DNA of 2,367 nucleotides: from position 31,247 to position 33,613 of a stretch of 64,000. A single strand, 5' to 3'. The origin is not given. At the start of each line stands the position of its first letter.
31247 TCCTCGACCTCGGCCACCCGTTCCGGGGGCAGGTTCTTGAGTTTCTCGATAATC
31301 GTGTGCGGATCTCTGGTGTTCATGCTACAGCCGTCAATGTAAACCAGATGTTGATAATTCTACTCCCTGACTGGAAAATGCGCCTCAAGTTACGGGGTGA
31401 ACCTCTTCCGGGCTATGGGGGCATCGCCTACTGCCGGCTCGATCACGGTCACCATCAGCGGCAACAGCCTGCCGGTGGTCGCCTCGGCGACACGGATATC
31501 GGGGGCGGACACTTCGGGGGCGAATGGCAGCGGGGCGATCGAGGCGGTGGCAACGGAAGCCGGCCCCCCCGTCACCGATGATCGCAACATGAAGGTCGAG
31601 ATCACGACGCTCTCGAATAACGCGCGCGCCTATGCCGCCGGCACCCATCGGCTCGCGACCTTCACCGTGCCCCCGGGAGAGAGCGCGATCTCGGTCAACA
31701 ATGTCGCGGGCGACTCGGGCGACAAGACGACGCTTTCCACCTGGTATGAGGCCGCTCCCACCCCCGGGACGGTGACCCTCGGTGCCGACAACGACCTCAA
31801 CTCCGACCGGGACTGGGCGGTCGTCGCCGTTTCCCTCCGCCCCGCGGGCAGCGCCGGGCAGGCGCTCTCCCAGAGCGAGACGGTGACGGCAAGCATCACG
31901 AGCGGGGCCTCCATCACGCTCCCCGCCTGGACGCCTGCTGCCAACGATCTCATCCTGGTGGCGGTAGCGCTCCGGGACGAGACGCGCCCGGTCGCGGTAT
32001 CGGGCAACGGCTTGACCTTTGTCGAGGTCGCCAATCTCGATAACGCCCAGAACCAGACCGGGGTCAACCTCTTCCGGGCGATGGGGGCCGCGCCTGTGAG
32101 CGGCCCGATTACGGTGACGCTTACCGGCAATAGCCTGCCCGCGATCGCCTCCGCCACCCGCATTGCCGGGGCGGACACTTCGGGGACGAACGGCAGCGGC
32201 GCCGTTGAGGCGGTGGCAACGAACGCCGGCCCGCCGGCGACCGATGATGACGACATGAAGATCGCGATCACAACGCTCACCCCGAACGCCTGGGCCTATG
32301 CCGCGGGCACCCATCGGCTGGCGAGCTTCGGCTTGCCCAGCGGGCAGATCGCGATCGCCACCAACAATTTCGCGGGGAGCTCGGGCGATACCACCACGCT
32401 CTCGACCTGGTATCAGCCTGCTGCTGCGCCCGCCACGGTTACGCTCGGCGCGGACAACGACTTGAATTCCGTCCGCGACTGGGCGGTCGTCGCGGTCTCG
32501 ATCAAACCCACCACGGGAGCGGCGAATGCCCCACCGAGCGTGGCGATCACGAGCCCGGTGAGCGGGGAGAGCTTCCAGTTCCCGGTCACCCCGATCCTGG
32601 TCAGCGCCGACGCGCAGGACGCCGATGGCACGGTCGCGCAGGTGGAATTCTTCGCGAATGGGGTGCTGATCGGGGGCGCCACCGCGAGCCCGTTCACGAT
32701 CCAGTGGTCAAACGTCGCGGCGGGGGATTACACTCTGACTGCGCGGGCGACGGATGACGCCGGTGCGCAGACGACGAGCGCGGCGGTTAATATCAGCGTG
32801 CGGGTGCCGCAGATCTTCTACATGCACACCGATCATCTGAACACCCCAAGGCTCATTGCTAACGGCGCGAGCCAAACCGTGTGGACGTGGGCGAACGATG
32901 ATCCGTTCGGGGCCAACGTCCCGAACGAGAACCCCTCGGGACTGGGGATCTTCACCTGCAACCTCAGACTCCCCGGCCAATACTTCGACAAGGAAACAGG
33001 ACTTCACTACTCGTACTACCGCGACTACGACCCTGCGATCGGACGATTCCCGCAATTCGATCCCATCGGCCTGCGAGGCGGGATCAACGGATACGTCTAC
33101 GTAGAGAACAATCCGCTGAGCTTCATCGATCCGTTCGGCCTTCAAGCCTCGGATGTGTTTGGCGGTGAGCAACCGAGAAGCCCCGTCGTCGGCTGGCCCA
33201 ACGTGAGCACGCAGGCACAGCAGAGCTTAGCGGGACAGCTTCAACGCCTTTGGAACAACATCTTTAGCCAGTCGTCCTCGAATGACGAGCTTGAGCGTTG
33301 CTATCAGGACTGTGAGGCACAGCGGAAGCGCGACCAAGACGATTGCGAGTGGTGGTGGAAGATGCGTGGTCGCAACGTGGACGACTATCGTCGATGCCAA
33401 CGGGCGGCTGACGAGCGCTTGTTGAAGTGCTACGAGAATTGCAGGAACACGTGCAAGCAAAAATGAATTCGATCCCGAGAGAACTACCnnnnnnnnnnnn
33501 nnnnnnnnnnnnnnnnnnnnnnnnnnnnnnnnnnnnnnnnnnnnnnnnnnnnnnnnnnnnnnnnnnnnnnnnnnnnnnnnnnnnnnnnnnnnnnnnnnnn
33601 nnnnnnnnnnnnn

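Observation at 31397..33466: Atypical RHS-core protein: no YD-repeat shell, two tandem copies of an unrecognised 222-aa module, then an Ig-like domain fused directly to the RHS core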

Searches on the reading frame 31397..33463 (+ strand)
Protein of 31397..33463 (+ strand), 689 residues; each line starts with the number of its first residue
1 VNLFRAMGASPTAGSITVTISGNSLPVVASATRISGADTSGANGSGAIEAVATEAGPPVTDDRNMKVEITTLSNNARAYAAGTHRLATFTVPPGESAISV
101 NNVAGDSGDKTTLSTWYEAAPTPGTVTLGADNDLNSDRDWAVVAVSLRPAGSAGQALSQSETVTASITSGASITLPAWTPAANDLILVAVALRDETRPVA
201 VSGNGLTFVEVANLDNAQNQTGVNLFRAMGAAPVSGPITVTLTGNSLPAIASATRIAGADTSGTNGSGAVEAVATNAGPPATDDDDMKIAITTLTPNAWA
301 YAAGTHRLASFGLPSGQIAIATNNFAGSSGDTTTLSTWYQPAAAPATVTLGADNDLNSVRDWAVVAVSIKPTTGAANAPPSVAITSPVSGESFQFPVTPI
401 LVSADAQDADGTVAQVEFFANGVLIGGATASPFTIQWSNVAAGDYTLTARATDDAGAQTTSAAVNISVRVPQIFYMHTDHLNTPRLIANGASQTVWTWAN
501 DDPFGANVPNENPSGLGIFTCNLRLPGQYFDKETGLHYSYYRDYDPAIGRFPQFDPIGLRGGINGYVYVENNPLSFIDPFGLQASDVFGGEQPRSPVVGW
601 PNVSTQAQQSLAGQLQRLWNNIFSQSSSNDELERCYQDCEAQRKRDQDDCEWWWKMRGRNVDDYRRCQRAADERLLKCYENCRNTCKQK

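Call 4: search_protein_families(library=pfam, proteins=[window:31397-33463:+], max_evalue=1)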
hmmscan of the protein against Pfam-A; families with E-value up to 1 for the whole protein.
window:31397-33463:+ (689 aa): 10 families
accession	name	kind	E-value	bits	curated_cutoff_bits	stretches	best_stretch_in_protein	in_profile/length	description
PF17957.7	Big_7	-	1.1e-16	61.6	24.1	1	380-449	1-70/70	Bacterial Ig domain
PF06832.18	BiPBP_C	-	6.9e-05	23.1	26.8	1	375-460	5-87/90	Penicillin-Binding Protein C-terminus Family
PF19077.6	Big_13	-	0.0018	19.1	27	1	410-468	37-100/102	Bacterial Ig-like domain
PF07495.19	Y_Y_Y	-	0.0042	17.4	26.6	1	434-468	29-64/65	Y_Y_Y domain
PF03527.20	RHS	-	0.0064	16.7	27.9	1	473-506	1-33/38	RHS protein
PF21939.1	Gp10_C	-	0.024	16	27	0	200-282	50-107/139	Baseplate structural protein Gp10, C-terminal domain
PF22428.2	Dis32-like_C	-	0.028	14.4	27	0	24-36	1-13/32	DIS3-like exonuclease 2-like, C-terminal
PF24421.1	Ig_J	-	0.029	14.9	29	1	428-471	61-104/104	Tip attachment protein J, Ig-like domain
PF13573.12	SprB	-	0.05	13.7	28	0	13-26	14-27/37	SprB repeat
PF18981.6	InlK_D3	-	0.28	11.7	25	1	441-468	48-75/75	Internalin K domain (D3/D4)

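Call 5: search_protein_families(library=ncbifam, proteins=[window:31397-33463:+], max_evalue=1)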
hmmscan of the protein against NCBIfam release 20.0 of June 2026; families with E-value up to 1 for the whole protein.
window:31397-33463:+ (689 aa): 5 families
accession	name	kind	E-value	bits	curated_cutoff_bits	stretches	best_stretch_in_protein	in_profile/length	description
TIGR03696.1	Rhs_assc_core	domain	3.1e-23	82.1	32.5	1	502-582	2-76/76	RHS repeat-associated core domain-containing protein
NF041261.1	RHS_core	equivalog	1.3e-17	63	2000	1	472-582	1156-1261/1261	RHS element core protein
NF047446.1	barrel_OmpL47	domain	0.0001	22.7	40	1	403-467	8-67/68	OmpL47-type beta-barrel domain-containing protein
NF041555.1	tannase_A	equivalog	0.16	10.5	550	1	263-351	161-243/619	subtype A tannase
NF033932.1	LapB_rpt_80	domain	0.19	12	45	0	443-469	1-27/83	LapB repeat-containing protein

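Call 9: find_homologous_proteins(query=window:31397-33463:+)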
Query window:31397-33463:+ (689 aa): 221 proteins with E <= 0.001 among 8000 candidates; the best 120 are listed.
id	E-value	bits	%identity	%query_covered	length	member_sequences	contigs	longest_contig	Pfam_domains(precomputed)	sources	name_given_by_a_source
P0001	0.0e+0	1527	100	99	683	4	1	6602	PF17957.8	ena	-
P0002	0.0e+0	1101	73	84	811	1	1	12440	PF17957.8,PF25023.2,PF03527.21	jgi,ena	-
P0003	0.0e+0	1046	75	85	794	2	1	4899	PF17957.8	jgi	jgi:RHS repeat-associated protein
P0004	3.2e-194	665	69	63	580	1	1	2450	PF17957.8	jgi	jgi:RHS repeat-associated protein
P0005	1.0e-182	627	47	43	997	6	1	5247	PF07495.20,PF15418.13,PF21868.4,PF00801.27,PF17957.8,PF13750.13,PF16640.12,PF14041.12,PF25023.2,PF06832.19,PF18911.7,PF22352.3,PF14686.13,PF24421.2,PF22904.4,PF19077.7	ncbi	-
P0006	1.3e-172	594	42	46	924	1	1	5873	PF07495.20,PF15418.13,PF00801.27,PF18981.7,PF17957.8,PF13750.13,PF00028.24,PF16640.12,PF14041.12,PF16403.12,PF24384.2,PF06832.19,PF18911.7,PF24421.2,PF19077.7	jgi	jgi:RHS repeat-associated protein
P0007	1.0e-165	571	50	36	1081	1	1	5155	PF07495.20,PF21868.4,PF22352.3,PF00801.27,PF18981.7,PF17957.8,PF13750.13,PF24421.2,PF19077.7,PF18911.7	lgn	-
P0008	3.5e-164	566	48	32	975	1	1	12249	PF07495.20,PF15418.13,PF21868.4,PF00801.27,PF17957.8,PF13750.13,PF16640.12,PF25023.2,PF06832.19,PF22352.3,PF24421.2,PF19077.7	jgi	jgi:RHS repeat-associated protein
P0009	1.8e-163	564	47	32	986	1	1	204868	PF07495.20,PF23623.2,PF00801.27,PF17957.8,PF13750.13,PF24421.2,PF16640.12,PF14041.12,PF25023.2,PF19077.7,PF16967.12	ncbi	ncbi:MAG: Ig-like domain-containing protein [Pseudomonadota bacterium]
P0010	4.4e-161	556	40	43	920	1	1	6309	PF07495.20,PF15418.13,PF21868.4,PF00801.27,PF18981.7,PF17957.8,PF13750.13,PF00028.24,PF16640.12,PF14041.12,PF16403.12,PF24384.2,PF06832.19,PF18911.7,PF24421.2,PF16355.12,PF23374.2,PF19077.7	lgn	-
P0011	8.2e-161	555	48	31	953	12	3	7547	PF07495.20,PF15418.13,PF21868.4,PF00801.27,PF18981.7,PF17957.8,PF13750.13,PF00028.24,PF16640.12,PF14041.12,PF16403.12,PF24384.2,PF25023.2,PF06832.19,PF18911.7,PF24421.2,PF23374.2,PF19077.7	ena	-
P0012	1.8e-156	541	48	32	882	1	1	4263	PF07495.20,PF15418.13,PF21868.4,PF00801.27,PF17957.8,PF13750.13,PF16640.12,PF14041.12,PF16403.12,PF24384.2,PF06832.19,PF18911.7,PF11008.15,PF24421.2,PF19077.7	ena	-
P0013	2.7e-154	534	50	30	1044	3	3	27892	PF07495.20,PF21868.4,PF00801.27,PF16732.11,PF17957.8,PF13750.13,PF00028.24,PF16640.12,PF16403.12,PF06832.19,PF22352.3,PF24421.2,PF19077.7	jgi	jgi:RHS repeat-associated protein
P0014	5.3e-151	523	66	51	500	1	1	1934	PF17957.8,PF25023.2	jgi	-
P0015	2.4e-136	474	43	45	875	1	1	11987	PF07495.20,PF22352.3,PF00801.27,PF17957.8,PF00068.25,PF24421.2,PF19077.7,PF03527.21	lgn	-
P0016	7.3e-135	469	43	39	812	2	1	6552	PF07495.20,PF00801.27,PF17957.8,PF13750.13,PF00028.24,PF16640.12,PF16403.12,PF06832.19,PF18911.7,PF03527.21,PF24421.2,PF19077.7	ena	-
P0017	1.8e-134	468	47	31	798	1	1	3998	PF07495.20,PF00801.27,PF18981.7,PF17957.8,PF13750.13,PF24421.2,PF16640.12,PF16403.12,PF25023.2,PF06832.19,PF19077.7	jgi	-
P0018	4.6e-131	457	39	24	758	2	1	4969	PF07495.20,PF15418.13,PF00801.27,PF17957.8,PF13750.13,PF00028.24,PF16640.12,PF14041.12,PF16403.12,PF06832.19,PF24421.2,PF16355.12,PF23374.2,PF19077.7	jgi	-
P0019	9.6e-131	456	42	45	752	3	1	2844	PF07495.20,PF17957.8,PF14041.12,PF16403.12,PF25023.2,PF06832.19,PF19077.7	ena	-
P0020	2.0e-130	455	54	30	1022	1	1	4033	PF07495.20,PF21868.4,PF22352.3,PF00801.27,PF17957.8,PF24517.3,PF13750.13,PF24421.2,PF25023.2,PF19077.7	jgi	jgi:RHS repeat-associated protein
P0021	2.4e-130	454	43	18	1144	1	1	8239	PF07495.20,PF00801.27,PF17957.8,PF14686.13,PF13750.13,PF24421.2,PF16640.12,PF19077.7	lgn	-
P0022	6.7e-130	453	51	66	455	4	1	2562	PF17957.8,PF25023.2,PF03527.21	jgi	-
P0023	1.7e-128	448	44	40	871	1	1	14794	PF07495.20,PF22352.3,PF00801.27,PF17957.8,PF16640.12,PF25023.2,PF19077.7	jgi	jgi:RHS repeat-associated protein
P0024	2.9e-127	444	56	30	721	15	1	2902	PF07495.20,PF21868.4,PF14347.12,PF00801.27,PF17957.8,PF13750.13,PF00028.24,PF16640.12,PF14041.12,PF16403.12,PF25023.2,PF06832.19,PF18911.7,PF19077.7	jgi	jgi:RHS repeat-associated protein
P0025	3.6e-127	444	62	43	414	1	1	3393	PF17957.8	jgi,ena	-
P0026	1.7e-126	442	44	39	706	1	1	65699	PF07495.20,PF21868.4,PF22352.3,PF00801.27,PF17957.8,PF13750.13,PF24421.2,PF16640.12,PF14041.12,PF25023.2,PF19077.7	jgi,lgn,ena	-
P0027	4.2e-126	440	50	30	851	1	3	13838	PF07495.20,PF21868.4,PF22352.3,PF17957.8,PF13750.13,PF16640.12,PF14041.12,PF25023.2,PF19077.7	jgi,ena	jgi:RHS repeat-associated protein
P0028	7.7e-121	423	41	45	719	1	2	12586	PF07495.20,PF00801.27,PF11008.15,PF17957.8,PF25023.2,PF06832.19,PF03527.21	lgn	-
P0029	1.3e-120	422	40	46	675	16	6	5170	PF07495.20,PF21868.4,PF14347.12,PF00801.27,PF17957.8,PF13750.13,PF00028.24,PF16640.12,PF16403.12,PF25023.2,PF06832.19,PF18911.7,PF17963.8,PF19077.7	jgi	jgi:RHS repeat-associated protein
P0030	2.0e-118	415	42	46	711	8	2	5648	PF07495.20,PF15418.13,PF21868.4,PF14347.12,PF00801.27,PF17957.8,PF13750.13,PF00028.24,PF16640.12,PF14041.12,PF16403.12,PF25023.2,PF06832.19,PF18911.7,PF17963.8,PF19077.7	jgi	jgi:RHS repeat-associated protein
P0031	4.5e-118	414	35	63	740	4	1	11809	PF07495.20,PF22352.3,PF00801.27,PF17957.8,PF13750.13,PF24421.2,PF25023.2,PF06832.19,PF19077.7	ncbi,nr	ncbi:MAG TPA: Ig-like domain-containing protein [Burkholderiales bacterium]|nr:Ig-like domain-contai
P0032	7.5e-115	403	40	39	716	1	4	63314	PF07495.20,PF22352.3,PF00801.27,PF17957.8,PF13750.13,PF24421.2,PF16640.12,PF06923.17,PF19077.7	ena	-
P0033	1.5e-114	402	43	40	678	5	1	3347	PF07495.20,PF21868.4,PF14347.12,PF00801.27,PF17957.8,PF13750.13,PF00028.24,PF14041.12,PF16403.12,PF25023.2,PF06832.19,PF18911.7,PF17963.8,PF19077.7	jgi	jgi:RHS repeat-associated protein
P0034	1.7e-114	402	54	24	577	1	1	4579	PF07495.20,PF21868.4,PF00801.27,PF17957.8,PF13750.13,PF00028.24,PF16640.12,PF14041.12,PF16403.12,PF06832.19,PF18911.7,PF22352.3,PF17963.8,PF24421.2,PF19077.7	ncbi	-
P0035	3.3e-114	401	46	34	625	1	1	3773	PF07495.20,PF22352.3,PF00801.27,PF17957.8,PF13750.13,PF24421.2,PF19077.7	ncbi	ncbi:MAG TPA: Ig-like domain-containing protein, partial [Burkholderiales bacterium]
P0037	1.4e-105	373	56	30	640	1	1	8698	PF07495.20,PF17957.8,PF13750.13,PF24421.2,PF16403.12,PF16355.12,PF08329.17,PF06832.19,PF19077.7,PF14344.13,PF03527.21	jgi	jgi:RHS repeat-associated protein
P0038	6.8e-103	364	53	30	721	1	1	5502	PF07495.20,PF00801.27,PF17957.8,PF24517.3,PF24421.2,PF25023.2,PF19077.7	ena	-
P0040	2.1e-98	349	52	40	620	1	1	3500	PF07495.20,PF00801.27,PF17957.8,PF24517.3,PF24421.2,PF25023.2,PF06832.19,PF19077.7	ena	-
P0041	1.9e-97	346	58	30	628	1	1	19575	PF07495.20,PF22352.3,PF00801.27,PF17957.8,PF24421.2,PF25023.2,PF19077.7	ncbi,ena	-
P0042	1.3e-96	343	46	26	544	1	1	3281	PF07495.20,PF23623.2,PF22352.3,PF00801.27,PF17957.8,PF13750.13,PF24421.2,PF16640.12,PF14041.12,PF06832.19,PF19077.7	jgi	-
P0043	2.7e-95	339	38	44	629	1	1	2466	PF07495.20,PF00801.27,PF17957.8,PF13750.13,PF16640.12,PF14041.12,PF16403.12,PF25023.2,PF08329.17,PF06832.19,PF24421.2,PF16355.12,PF22904.4,PF19077.7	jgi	jgi:RHS repeat-associated protein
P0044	9.5e-95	337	39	44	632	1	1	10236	PF07495.20,PF17957.8,PF13750.13,PF24421.2,PF16640.12,PF16355.12,PF25023.2,PF06832.19,PF22904.4,PF19077.7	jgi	jgi:RHS repeat-associated protein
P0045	2.5e-94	335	42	42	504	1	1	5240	PF07495.20,PF00801.27,PF17957.8,PF16640.12,PF16403.12,PF06832.19,PF23374.2,PF19077.7,PF03527.21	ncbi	ncbi:MAG: Ig-like domain-containing protein, partial [Rhodocyclaceae bacterium]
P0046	8.7e-93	330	46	31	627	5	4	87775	PF00801.27,PF17957.8,PF13750.13,PF14041.12,PF16403.12,PF25023.2,PF06832.19,PF19077.7,PF18911.7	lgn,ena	-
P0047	3.8e-92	328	43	37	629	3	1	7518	PF07495.20,PF17957.8,PF14041.12,PF16403.12,PF25023.2,PF06832.19,PF19077.7,PF18911.7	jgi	jgi:RHS repeat-associated protein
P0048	3.8e-92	328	36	54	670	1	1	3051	PF07495.20,PF00801.27,PF17957.8,PF13750.13,PF16640.12,PF25023.2,PF06832.19,PF19077.7,PF18911.7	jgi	jgi:RHS repeat-associated protein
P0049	7.1e-92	327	52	36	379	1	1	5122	PF07495.20,PF00801.27,PF17957.8,PF13750.13,PF16640.12,PF19077.7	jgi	jgi:RHS repeat-associated protein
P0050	1.6e-89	320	46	44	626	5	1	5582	PF07495.20,PF17957.8,PF24421.2,PF25023.2,PF19077.7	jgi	jgi:RHS repeat-associated protein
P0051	1.8e-89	319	68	32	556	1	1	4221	PF17957.8,PF25023.2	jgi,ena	-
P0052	3.4e-88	315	43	19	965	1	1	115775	PF07495.20,PF00801.27,PF18981.7,PF17957.8,PF24421.2,PF16640.12,PF06832.19,PF09136.17,PF19077.7,PF18911.7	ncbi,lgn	ncbi:MAG: Ig-like domain-containing protein [Pseudomonadota bacterium]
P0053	5.3e-87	311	32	51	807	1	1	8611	PF07495.20,PF00801.27,PF17957.8,PF13750.13,PF24421.2,PF16640.12,PF19077.7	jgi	jgi:RHS repeat-associated protein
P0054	7.2e-86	307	47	39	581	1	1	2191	PF17957.8,PF25023.2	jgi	jgi:RHS repeat-associated protein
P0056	2.6e-85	306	40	45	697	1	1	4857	PF07495.20,PF22352.3,PF00801.27,PF17957.8,PF14686.13,PF13750.13,PF24421.2,PF25023.2,PF09056.17,PF06832.19,PF19077.7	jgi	jgi:RHS repeat-associated protein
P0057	3.1e-84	302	53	13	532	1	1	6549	PF07495.20,PF21868.4,PF00801.27,PF17957.8,PF13750.13,PF00028.24,PF16640.12,PF16403.12,PF08329.17,PF06832.19,PF24421.2,PF16355.12,PF23374.2,PF19077.7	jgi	jgi:predicted phage tail protein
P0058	4.4e-84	302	62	33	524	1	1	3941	PF17957.8,PF03527.21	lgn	-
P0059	1.7e-83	300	45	40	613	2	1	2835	PF07495.20,PF17957.8,PF25023.2,PF19077.7,PF03527.21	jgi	-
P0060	1.7e-83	300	53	30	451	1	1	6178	PF07495.20,PF00801.27,PF17957.8,PF13750.13,PF24421.2,PF19077.7,PF03527.21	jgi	jgi:RHS repeat-associated protein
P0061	1.1e-81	294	37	44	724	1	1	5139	PF22352.3,PF00801.27,PF17957.8,PF25023.2,PF06832.19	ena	-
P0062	3.0e-79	286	39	18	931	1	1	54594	PF07495.20,PF00801.27,PF17957.8,PF24421.2,PF22842.4,PF19077.7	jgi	jgi:hypothetical protein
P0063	3.0e-76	276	51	17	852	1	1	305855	PF07495.20,PF07081.19,PF00801.27,PF18981.7,PF17957.8,PF13750.13,PF00028.24,PF16640.12,PF14041.12,PF13620.13,PF06832.19,PF16967.12,PF18911.7,PF17963.8,PF11008.15,PF14686.13,PF24421.2,PF19077.7,PF14344.13,PF04234.19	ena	-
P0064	7.0e-75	271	56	15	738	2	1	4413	PF07495.20,PF07081.19,PF00801.27,PF17957.8,PF14686.13,PF13750.13,PF24421.2,PF00028.24,PF25919.1,PF06832.19,PF19077.7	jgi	jgi:regulation of enolase protein 1 (concanavalin A-like superfamily)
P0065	1.5e-74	270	43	18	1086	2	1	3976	PF07495.20,PF22352.3,PF00801.27,PF17957.8,PF19077.7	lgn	-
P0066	1.2e-73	267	48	16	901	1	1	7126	PF13405.13,PF07495.20,PF00754.32,PF22352.3,PF17957.8,PF13750.13,PF16640.12,PF00036.39,PF06923.17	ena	-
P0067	2.4e-72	263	35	27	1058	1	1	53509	PF07495.20,PF22352.3,PF00801.27,PF17957.8,PF18962.8,PF13750.13,PF16640.12,PF19077.7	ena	-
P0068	5.8e-72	261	48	35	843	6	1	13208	PF17957.8,PF25275.2,PF25023.2,PF06832.19,PF03527.21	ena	-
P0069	1.4e-71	260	36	46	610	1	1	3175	PF07495.20,PF00801.27,PF17957.8,PF00068.25,PF25023.2,PF19077.7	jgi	jgi:RHS repeat-associated protein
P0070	1.2e-70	257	47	13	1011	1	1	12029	PF07495.20,PF23623.2,PF15418.13,PF00801.27,PF18981.7,PF17957.8,PF13750.13,PF24421.2,PF19077.7,PF18911.7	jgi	jgi:hypothetical protein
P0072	6.0e-69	251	46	30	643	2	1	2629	PF07495.20,PF17957.8,PF25023.2,PF09056.17,PF19077.7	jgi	jgi:RHS repeat-associated protein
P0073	7.4e-69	251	50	17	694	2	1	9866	PF07495.20,PF22352.3,PF18981.7,PF17957.8,PF24421.2,PF00028.24,PF14041.12,PF19077.7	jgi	jgi:hypothetical protein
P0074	2.7e-68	249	40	19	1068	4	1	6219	PF07495.20,PF00801.27,PF17957.8,PF19077.7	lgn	-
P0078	1.0e-62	231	41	49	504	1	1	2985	PF17957.8,PF24517.3,PF16640.12,PF25023.2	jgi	jgi:RHS repeat-associated protein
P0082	2.7e-61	226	52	14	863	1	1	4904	PF07495.20,PF22352.3,PF00801.27,PF17957.8,PF13750.13,PF06832.19,PF19077.7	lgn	-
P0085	5.1e-61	225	36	20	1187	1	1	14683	PF17957.8,PF13750.13,PF16640.12,PF14041.12,PF16355.12,PF12245.15,PF19077.7,PF16967.12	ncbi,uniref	ncbi:Ig-like domain-containing protein, partial [Hyalangium sp.]|uniref:Ig-like domain-containing pr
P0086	3.1e-60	223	52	13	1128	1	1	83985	PF07495.20,PF07691.18,PF17957.8,PF10528.15,PF24421.2,PF19077.7,PF14344.13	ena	-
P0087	1.3e-59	221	53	30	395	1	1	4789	PF17957.8,PF25023.2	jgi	jgi:RHS repeat-associated protein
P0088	1.4e-59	221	40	48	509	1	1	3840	PF17957.8,PF24517.3,PF16640.12,PF25023.2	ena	-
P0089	1.7e-59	220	41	25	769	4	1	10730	PF07495.20,PF00801.27,PF17957.8,PF24421.2,PF16640.12,PF06832.19,PF19077.7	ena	-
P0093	1.3e-55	207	57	14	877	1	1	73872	PF07495.20,PF00801.27,PF17957.8,PF19077.7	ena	-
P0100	2.5e-51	193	47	29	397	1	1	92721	PF13229.13,PF17957.8,PF25023.2,PF05048.20,PF03527.21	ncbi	-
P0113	1.3e-45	174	47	13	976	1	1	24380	PF07495.20,PF13229.13,PF18981.7,PF17957.8,PF05048.20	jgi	jgi:hypothetical protein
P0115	3.1e-45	173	46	11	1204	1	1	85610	PF07495.20,PF17957.8,PF16355.12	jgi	jgi:sulfur relay (sulfurtransferase) complex TusBCD TusD component (DsrE family)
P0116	4.1e-45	173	40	15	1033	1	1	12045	PF07495.20,PF17957.8,PF00149.34,PF19077.7,PF16656.12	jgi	jgi:hypothetical protein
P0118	7.4e-45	172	56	15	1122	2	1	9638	PF17957.8,PF18962.8,PF06832.19,PF19077.7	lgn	-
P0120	2.2e-44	170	57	14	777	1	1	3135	PF11614.15,PF07495.20,PF00801.27,PF00498.32,PF17957.8,PF16697.11,PF18884.6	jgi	jgi:hypothetical protein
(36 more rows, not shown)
